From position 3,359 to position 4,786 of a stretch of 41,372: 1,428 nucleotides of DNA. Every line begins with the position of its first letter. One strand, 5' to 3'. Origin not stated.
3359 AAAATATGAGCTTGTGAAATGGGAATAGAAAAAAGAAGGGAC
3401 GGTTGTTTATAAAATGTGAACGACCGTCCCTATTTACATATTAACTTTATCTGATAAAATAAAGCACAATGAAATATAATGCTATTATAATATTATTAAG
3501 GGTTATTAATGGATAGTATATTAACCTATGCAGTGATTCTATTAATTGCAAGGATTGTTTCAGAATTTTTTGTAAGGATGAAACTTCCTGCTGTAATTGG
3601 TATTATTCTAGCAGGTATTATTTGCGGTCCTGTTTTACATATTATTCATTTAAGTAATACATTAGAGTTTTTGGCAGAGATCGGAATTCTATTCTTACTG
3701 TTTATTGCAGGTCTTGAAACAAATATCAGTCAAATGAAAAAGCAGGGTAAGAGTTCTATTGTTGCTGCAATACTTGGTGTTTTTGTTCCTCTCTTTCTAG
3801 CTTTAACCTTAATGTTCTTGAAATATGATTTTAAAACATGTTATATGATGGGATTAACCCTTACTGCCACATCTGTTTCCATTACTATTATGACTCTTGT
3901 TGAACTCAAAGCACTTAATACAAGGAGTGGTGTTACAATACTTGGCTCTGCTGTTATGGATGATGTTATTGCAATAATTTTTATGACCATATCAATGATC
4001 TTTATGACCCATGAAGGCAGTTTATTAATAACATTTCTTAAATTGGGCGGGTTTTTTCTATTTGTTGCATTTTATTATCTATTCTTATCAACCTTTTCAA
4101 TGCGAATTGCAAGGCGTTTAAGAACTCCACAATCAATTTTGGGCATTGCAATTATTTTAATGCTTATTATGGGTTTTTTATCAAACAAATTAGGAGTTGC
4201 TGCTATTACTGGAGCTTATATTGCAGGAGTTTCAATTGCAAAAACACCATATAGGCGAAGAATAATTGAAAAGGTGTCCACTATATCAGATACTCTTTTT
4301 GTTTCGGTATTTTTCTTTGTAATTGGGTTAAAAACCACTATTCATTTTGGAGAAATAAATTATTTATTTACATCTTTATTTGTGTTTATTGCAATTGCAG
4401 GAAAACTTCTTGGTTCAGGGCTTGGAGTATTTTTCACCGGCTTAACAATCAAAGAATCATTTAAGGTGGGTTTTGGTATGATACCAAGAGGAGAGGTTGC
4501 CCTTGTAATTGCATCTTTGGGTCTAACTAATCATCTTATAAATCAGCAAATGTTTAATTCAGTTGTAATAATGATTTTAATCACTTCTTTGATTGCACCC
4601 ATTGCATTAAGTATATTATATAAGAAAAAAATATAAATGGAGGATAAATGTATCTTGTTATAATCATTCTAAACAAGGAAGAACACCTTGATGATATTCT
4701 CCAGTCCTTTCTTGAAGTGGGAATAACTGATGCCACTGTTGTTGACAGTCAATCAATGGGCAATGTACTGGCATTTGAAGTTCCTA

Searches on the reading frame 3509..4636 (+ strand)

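Call 58: search_protein_families(library=pfam, proteins=[window:3509-4636:+], max_evalue=0.001)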
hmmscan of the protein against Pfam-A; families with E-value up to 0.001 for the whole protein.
window:3509-4636:+ (375 aa): 1 family
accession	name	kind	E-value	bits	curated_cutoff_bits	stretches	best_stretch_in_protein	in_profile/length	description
PF00999.27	Na_H_Exchanger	-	9.7e-62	209.4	26.2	1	9-372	2-374/375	Sodium/hydrogen exchanger, transmembrane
